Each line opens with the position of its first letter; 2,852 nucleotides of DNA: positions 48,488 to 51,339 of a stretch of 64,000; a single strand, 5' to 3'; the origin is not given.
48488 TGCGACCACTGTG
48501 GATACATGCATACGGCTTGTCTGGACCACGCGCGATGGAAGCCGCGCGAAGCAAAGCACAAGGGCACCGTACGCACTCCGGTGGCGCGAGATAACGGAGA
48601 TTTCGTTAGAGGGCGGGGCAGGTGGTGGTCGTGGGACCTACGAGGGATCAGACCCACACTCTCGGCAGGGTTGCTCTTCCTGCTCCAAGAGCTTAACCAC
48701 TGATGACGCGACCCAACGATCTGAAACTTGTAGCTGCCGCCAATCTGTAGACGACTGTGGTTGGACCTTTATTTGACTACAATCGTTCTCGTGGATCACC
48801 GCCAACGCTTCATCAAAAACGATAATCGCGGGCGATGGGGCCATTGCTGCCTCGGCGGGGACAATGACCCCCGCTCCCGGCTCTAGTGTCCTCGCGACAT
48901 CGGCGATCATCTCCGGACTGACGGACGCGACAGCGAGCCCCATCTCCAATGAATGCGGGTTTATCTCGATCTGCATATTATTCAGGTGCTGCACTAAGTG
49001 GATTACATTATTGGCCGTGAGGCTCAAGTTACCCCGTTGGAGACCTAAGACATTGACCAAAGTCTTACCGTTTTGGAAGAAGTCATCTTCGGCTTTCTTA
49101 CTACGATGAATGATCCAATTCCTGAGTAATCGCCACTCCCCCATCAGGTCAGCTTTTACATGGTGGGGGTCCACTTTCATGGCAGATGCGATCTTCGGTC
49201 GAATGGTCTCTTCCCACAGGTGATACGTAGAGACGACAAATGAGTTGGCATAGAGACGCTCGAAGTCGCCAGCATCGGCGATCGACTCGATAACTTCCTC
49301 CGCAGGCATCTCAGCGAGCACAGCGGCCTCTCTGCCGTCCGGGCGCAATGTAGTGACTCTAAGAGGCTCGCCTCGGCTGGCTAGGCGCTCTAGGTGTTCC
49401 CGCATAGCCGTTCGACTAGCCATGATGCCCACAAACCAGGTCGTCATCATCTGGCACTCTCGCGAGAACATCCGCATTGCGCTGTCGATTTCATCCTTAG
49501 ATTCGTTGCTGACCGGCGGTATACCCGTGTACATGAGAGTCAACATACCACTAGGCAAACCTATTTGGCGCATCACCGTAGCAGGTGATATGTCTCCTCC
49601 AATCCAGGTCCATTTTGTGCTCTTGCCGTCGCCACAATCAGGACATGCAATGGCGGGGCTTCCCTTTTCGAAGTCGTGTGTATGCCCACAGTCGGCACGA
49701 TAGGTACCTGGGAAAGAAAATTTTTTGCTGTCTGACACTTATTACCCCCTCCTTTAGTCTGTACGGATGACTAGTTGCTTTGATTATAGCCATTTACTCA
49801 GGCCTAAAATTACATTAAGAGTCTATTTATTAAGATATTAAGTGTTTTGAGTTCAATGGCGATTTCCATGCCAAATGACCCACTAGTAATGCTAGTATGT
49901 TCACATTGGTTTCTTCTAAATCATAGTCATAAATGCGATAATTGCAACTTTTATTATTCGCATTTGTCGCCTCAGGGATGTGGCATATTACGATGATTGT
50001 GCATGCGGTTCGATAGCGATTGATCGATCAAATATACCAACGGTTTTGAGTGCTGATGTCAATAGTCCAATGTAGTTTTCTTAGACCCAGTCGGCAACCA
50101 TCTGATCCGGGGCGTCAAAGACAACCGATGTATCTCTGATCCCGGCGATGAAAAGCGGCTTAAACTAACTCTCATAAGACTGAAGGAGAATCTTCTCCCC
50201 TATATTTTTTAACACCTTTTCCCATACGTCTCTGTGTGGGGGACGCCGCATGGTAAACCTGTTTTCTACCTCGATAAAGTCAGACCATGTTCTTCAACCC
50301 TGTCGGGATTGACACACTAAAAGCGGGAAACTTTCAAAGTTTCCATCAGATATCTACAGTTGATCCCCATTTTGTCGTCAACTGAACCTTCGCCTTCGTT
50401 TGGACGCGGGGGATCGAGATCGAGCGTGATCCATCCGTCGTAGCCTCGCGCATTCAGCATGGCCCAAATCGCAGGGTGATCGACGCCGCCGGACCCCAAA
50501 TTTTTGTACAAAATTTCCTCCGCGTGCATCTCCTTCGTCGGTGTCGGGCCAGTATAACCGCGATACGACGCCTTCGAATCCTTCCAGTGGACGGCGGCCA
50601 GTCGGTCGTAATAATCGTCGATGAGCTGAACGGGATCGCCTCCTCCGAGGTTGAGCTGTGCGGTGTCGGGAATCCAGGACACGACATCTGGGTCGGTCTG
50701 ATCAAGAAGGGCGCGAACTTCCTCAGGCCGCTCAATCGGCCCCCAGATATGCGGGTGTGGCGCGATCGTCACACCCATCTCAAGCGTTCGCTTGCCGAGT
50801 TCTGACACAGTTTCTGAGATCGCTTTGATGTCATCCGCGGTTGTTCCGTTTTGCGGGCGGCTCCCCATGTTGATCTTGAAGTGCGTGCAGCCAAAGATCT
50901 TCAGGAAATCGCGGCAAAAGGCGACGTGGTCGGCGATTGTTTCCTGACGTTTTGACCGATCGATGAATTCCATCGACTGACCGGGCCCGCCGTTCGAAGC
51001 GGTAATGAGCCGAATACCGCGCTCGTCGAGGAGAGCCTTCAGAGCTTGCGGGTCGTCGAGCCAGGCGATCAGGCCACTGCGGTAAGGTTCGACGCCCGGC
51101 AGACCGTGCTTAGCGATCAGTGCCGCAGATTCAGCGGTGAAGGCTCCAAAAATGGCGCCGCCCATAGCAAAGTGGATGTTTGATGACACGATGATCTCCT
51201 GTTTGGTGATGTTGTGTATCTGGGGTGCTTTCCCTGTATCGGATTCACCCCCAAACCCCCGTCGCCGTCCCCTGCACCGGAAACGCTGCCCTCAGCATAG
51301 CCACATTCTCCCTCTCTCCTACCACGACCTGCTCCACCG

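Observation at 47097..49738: Zn-ribbon/HEPN-like protein followed by a Schlafen/AlbA_2 protein may be a two-gene RNA-targeting module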

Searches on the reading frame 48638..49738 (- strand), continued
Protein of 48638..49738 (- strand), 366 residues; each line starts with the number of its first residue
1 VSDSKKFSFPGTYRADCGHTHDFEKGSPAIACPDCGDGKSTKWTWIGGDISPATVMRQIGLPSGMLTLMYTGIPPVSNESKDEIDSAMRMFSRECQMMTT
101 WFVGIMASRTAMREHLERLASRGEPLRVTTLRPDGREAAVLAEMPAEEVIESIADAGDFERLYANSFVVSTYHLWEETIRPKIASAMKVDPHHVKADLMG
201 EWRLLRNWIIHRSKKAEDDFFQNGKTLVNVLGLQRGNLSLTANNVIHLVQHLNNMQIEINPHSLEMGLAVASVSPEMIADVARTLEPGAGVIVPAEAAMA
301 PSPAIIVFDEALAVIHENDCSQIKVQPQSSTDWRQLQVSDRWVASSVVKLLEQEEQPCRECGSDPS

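Call 50: search_solved_structures(query=A3, max_evalue=10, show_alignments=3)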
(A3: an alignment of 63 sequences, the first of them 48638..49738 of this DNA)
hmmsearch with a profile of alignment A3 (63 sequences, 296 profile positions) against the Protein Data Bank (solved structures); distinct sequences matched with E-value up to 10: 0.

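Call 55: search_protein_families(library=pfam, proteins=[P0218, P0224, P0249, P0262, P0286, P0305, L007:6656-7498:+], max_evalue=1)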
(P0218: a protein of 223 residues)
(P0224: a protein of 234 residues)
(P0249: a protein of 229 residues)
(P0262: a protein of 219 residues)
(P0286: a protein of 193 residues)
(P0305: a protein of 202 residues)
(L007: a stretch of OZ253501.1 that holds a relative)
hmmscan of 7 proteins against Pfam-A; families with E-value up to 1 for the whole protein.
P0218 (223 aa): 1 family
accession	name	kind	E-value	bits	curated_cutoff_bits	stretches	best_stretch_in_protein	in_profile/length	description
PF18731.6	HEPN_Swt1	-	0.009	16.7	27.5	1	117-183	45-103/115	Swt1-like HEPN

P0224 (234 aa): 5 families
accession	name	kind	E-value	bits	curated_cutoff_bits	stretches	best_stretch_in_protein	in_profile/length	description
PF18735.6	HEPN_RiboL-PSP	-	0.016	15.6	28.4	1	113-194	95-172/191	RiboL-PSP-HEPN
PF18736.6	pEK499_p136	-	0.026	14.7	26.6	1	147-192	65-113/152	HEPN pEK499 p136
PF04943.17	Pox_F11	-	0.027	14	24.5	1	157-216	306-366/409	Poxvirus F11 protein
PF18731.6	HEPN_Swt1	-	0.08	13.7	27.5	1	131-185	52-98/115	Swt1-like HEPN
PF18739.6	HEPN_Apea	-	0.17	12.8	24.4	1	161-194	79-112/136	Apea-like HEPN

P0249 (229 aa): 3 families
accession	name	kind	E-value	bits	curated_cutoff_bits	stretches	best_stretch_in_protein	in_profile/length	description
PF02558.23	ApbA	-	0.14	12.2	22.2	1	42-96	92-146/150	Ketopantoate reductase PanE/ApbA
PF17514.7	DUF5442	-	0.15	12.8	27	1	152-184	30-62/107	Family of unknown function (DUF5442)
PF04706.18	Dickkopf_N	-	0.47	11.2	25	0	47-69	17-39/51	Dickkopf N-terminal cysteine-rich region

P0262 (219 aa): 2 families
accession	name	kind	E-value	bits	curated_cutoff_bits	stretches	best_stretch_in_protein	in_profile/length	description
PF00052.24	Laminin_B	-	0.036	14.4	22.4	1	167-215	56-105/136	Laminin B (Domain IV)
PF24755.2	SpoVR_C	-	0.12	12.8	27.6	1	149-186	6-44/55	SpoVR-like C-terminal domain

P0286 (193 aa): 0 families

P0305 (202 aa): 0 families

L007:6656-7498:+ (280 aa): 1 family
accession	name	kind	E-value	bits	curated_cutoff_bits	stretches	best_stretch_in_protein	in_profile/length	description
PF00271.37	Helicase_C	-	9.9e-12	45.5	23.5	1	1-42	69-110/110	Helicase conserved C-terminal domain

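Call 56: find_encoding_contigs(protein=P0046, flank=7000, max_places=2)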
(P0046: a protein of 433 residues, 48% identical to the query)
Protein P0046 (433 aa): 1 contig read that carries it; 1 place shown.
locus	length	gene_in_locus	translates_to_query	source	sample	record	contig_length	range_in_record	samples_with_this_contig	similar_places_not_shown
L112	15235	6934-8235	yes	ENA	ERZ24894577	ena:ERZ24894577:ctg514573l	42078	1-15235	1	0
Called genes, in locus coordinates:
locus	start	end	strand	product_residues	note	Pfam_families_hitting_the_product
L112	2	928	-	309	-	?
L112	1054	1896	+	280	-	PF00884:Sulfatase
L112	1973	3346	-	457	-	PF01408:GFO_IDH_MocA, PF22725:GFO_IDH_MocA_C3, PF19051:GFO_IDH_MocA_C2, PF02894:GFO_IDH_MocA_C (weak)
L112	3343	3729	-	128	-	PF15919:HicB_lk_antitox, PF15970:HicB-like_2 (weak)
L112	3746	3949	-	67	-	PF07927:HicA_toxin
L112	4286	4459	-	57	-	-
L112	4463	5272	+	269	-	-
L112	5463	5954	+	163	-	-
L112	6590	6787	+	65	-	-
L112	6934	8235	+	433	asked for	-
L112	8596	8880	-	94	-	-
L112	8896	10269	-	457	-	PF13176:TPR_7 (faint), PF13428:TPR_14 (faint), PF14559:TPR_19 (faint), PF07719:TPR_2 (faint), PF13424:TPR_12 (faint), PF00515:TPR_1 (faint), PF13181:TPR_8 (faint), PF13432:TPR_16 (weak), +1 more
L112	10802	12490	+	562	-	PF11185:DUF2971 (faint)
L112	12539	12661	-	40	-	-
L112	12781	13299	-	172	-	PF10711:DUF2513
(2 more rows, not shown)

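Call 57: find_encoding_contigs(protein=P0028, flank=7000, max_places=2)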
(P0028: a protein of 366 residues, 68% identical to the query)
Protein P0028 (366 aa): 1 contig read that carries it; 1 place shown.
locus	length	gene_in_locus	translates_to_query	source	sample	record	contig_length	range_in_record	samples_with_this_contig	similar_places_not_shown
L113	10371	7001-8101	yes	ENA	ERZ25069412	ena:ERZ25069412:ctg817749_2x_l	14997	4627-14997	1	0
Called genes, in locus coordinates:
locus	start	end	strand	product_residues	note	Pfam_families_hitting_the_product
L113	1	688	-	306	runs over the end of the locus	PF20320:DUF6615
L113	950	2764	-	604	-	PF00580:UvrD-helicase, PF01443:Viral_helicase1 (faint), PF13245:AAA_19, PF13361:UvrD_C, PF13538:UvrD_C_2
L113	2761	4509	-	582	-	PF11398:DUF2813 (faint), PF13175:AAA_15, PF13304:AAA_21, PF20469:OLD-like_TOPRIM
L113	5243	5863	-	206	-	-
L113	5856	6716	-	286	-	-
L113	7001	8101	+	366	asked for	-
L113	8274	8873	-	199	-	PF02384:N6_Mtase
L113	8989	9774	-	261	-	PF12161:HsdM_N, PF02384:N6_Mtase (weak)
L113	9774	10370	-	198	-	?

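Call 58: find_encoding_contigs(protein=P0017, flank=7000, max_places=2)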
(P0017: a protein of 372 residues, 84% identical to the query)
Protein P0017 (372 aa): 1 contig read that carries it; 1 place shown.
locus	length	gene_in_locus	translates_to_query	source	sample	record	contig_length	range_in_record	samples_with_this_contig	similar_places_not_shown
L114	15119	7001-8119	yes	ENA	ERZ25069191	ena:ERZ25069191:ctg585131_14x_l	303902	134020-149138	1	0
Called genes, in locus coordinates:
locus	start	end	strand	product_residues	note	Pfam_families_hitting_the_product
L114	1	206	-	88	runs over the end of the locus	PF22513:FitA-like_RHH (weak)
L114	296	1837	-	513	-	PF03853:YjeF_N, PF01256:Carb_kinase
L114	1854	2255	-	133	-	PF01648:ACPS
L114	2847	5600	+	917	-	PF00133:tRNA-synt_1, PF09334:tRNA-synt_1g, PF13603:tRNA-synt_1_2, PF08264:Anticodon_1, PF10458:Val_tRNA-synt_C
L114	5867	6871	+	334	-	PF00296:Bac_luciferase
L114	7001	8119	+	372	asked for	-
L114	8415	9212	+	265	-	-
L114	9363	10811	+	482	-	PF09861:Lar_N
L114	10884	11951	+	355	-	PF04909:Amidohydro_2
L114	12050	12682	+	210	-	PF08713:DNA_alkylation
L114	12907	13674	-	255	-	-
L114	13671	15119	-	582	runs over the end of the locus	PF14716:HHH_8, PF00633:HHH (faint), PF14520:HHH_5, PF14791:DNA_pol_B_thumb, PF02811:PHP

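Call 69: search_protein_families(library=padloc, alignment_id=A3, max_evalue=0.1)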
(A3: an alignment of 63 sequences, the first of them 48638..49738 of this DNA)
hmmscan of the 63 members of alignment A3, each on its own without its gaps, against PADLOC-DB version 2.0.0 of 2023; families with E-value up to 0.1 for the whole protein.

A. member 1, window:48638-49738:- (366 aa): 0 families

B. families by the number of members that match (of 63 scanned): 13 families
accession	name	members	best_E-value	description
PDLC01805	CARF1--CARF_HEPN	5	0.0014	-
PDLC02907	TPR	1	2.4e-06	-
PDLC01172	TPR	1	0.00015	TPR repeats containing protein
PDLC02152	Cas13a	1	0.00068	-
PDLC00627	ZorD1|ZorD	1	0.0022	"SWI2/SNF2 helicase, Mrr-like nuclease"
PDLC01682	Cas13a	1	0.0023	Cas13a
PDLC01843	CARF2--CARF_HEPN_CSX20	1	0.0025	-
PDLC04777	PDC-M69C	1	0.0079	-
PDLC04592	PDC-M34B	1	0.0091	-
PDLC01686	Cas13d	1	0.012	Cas13d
PDLC01359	Csm6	1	0.015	CAS-III; associated_signaling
PDLC04499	PDC-M18B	1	0.033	-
PDLC03820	RTasHEPN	1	0.045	DRT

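Call 70: search_dna_similar(query=window:48638-49738:-, collection=phages, mode=protein, max_evalue=0.001, max_rows=10)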
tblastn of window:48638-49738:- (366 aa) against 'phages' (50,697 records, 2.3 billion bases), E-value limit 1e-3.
No match.

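Call 71: fold_search(model_id=the predicted structure, library=viral)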
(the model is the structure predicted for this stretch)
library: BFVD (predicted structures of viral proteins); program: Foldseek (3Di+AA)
matches with E <= 10: 334; with E <= 0.001: 0
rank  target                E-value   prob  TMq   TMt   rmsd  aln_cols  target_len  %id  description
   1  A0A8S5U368            2.5e-01  0.10  0.13  0.17  18.2       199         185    8  Tail assembly chaperone [Siphoviridae sp. ctoyo6]
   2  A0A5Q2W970            2.6e-01  0.09  0.09  0.08  20.4       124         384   13  (no name in the UniProt tables at hand)
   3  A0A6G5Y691            2.8e-01  0.06  0.11  0.12  22.3       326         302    9  (no name in the UniProt tables at hand)
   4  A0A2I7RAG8            3.1e-01  0.15  0.10  0.24  10.9       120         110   20  (no name in the UniProt tables at hand)
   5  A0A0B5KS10            3.6e-01  0.06  0.10  0.04  22.8       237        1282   10  M polyprotein [Huangpi Tick Virus 1]
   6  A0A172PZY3            3.9e-01  0.07  0.11  0.10  28.0       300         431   11  RNA (Guanine-N1-)-methyltransferase [Acinetobacter phage vB_AbaM_ME3]
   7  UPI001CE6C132         4.1e-01  0.38  0.16  0.17  12.0       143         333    8  (no name look-up for this kind of identifier)
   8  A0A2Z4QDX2            4.8e-01  0.11  0.13  0.17  16.1       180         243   12  Uncharacterized protein [Erwinia phage vB_EamM_Alexandra]
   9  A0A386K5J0            5.1e-01  0.10  0.14  0.15  17.1       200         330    8  Uncharacterized protein [Dickeya phage vB_DsoM_JA11]
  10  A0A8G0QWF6            5.1e-01  0.06  0.10  0.11  21.1       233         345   12  Glycoprotein (Fragment) [Huangpi Tick Virus 1]
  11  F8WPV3                5.1e-01  0.04  0.08  0.12  25.9       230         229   12  (no name in the UniProt tables at hand)
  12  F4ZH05                6.3e-01  0.13  0.21  0.21  15.7       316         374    9  (no name in the UniProt tables at hand)
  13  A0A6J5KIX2            6.3e-01  0.08  0.09  0.17  19.2       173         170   13  Uncharacterized protein [uncultured Caudovirales phage]
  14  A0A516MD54            6.7e-01  0.08  0.13  0.19  14.5       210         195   10  (no name in the UniProt tables at hand)
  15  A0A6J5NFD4            6.7e-01  0.04  0.10  0.07  20.8       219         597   13  Uncharacterized protein [uncultured Caudovirales phage]
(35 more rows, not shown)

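Call 73: search_dna_similar(query=window:48638-49738:-, collection=plasmids, mode=protein, max_evalue=0.001, max_rows=10)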
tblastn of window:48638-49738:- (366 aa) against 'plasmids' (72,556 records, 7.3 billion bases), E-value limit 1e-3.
Records with a match: 1; places in all: 1; records where one place covers at least 80% of the query: 0.
Best place of each record, by identity: <60% 1.
By first word of the organism name: Pantoea 1.
By predicted mobility (MOB-suite, as given by PLSDB): conjugative 1.
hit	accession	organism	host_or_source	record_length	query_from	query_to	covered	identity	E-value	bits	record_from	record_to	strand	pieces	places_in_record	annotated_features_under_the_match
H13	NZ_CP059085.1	Pantoea ananatis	Allium cepa,onion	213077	142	211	19%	34.3%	8e-4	49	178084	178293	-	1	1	hypothetical protein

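Call 76: get_annotated_region(hit=H13, flank=5000)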
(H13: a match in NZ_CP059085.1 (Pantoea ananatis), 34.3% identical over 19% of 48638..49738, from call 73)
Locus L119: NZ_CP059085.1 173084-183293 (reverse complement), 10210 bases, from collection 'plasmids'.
description: Pantoea ananatis strain OC5a plasmid pOC5aB, complete sequence
organism: Pantoea ananatis (NCBI taxid 553)
taxonomy: Bacteria; Pseudomonadota; Gammaproteobacteria; Enterobacterales; Erwiniaceae; Pantoea; Pantoea ananatis
host: -; source: Allium cepa,onion; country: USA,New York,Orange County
typing (MOB-suite, as given by PLSDB): conjugative; replicon rep_cluster_1441; relaxase MOBF; mating-pair formation MPF_F
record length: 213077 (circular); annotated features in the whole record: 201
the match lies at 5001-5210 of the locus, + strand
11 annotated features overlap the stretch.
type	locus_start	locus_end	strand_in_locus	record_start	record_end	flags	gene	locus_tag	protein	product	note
CDS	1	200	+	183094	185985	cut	-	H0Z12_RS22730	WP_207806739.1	SIR2 family protein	-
CDS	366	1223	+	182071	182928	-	-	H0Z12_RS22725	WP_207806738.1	hypothetical protein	-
CDS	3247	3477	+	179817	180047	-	-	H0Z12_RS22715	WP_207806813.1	DNA polymerase III subunit theta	GO:0006260 - DNA replication [Evidence IEA]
CDS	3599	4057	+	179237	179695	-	-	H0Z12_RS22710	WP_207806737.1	STM2901 family protein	-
CDS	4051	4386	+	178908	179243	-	-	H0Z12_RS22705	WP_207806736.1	DUF1493 family protein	-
CDS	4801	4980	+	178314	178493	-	-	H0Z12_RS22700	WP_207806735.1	hypothetical protein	-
CDS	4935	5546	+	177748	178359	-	-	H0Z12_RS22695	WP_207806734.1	hypothetical protein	-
CDS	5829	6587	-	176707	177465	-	-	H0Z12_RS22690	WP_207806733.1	retron system putative HNH endonuclease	GO:0051607 - defense response to virus [Evidence IEA]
CDS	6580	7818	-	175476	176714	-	-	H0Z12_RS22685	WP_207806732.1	ATP-binding protein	-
CDS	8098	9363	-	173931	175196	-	-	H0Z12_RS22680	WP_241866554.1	hypothetical protein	-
CDS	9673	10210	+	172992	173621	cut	-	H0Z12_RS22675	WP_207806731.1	RES domain-containing protein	-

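Call 78: find_homologous_proteins(query=A3, max_evalue=0.001)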
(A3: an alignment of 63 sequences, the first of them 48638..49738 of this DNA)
Query A3 (63 sequences) (366 aa, profile of the alignment): 50 proteins with E <= 0.001 among 8000 candidates.
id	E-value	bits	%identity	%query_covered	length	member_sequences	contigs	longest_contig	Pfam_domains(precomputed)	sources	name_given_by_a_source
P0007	2.4e-85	304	86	100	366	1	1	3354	-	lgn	-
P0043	5.5e-85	303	48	85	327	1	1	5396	-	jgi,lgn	-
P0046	2.4e-83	298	48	84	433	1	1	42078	-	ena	-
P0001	8.4e-83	296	95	100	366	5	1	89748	-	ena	-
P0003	8.8e-83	296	88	100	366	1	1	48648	-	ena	-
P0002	1.3e-82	296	93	100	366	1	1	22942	-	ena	-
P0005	2.1e-82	295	88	100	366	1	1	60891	-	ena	-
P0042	3.1e-82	294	50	84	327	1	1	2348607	-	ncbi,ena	-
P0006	3.9e-82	294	87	100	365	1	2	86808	-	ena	-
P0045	5.5e-82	293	53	75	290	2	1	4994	-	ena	-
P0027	2.0e-81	292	71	99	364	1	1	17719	-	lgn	-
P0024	2.2e-81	291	81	100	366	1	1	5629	-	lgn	-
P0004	9.3e-81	289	88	100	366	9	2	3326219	-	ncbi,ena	-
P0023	1.9e-80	288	81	100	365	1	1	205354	-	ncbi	-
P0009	2.9e-80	288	85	100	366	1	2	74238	-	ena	-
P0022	5.0e-80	287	81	100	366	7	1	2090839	-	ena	-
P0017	9.6e-80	286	84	100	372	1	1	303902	-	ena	-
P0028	4.4e-71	258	68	100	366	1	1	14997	-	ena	-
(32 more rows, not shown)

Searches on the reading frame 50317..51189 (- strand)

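Call 3: search_protein_families(library=pfam, proteins=[window:50317-51189:-], max_evalue=0.1)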
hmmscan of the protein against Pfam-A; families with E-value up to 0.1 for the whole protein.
window:50317-51189:- (290 aa): 1 family
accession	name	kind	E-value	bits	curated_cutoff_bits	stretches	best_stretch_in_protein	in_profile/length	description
PF01261.30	AP_endonuc_2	-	2.9e-24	86.6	31.1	1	23-262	2-233/249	Xylose isomerase-like TIM barrel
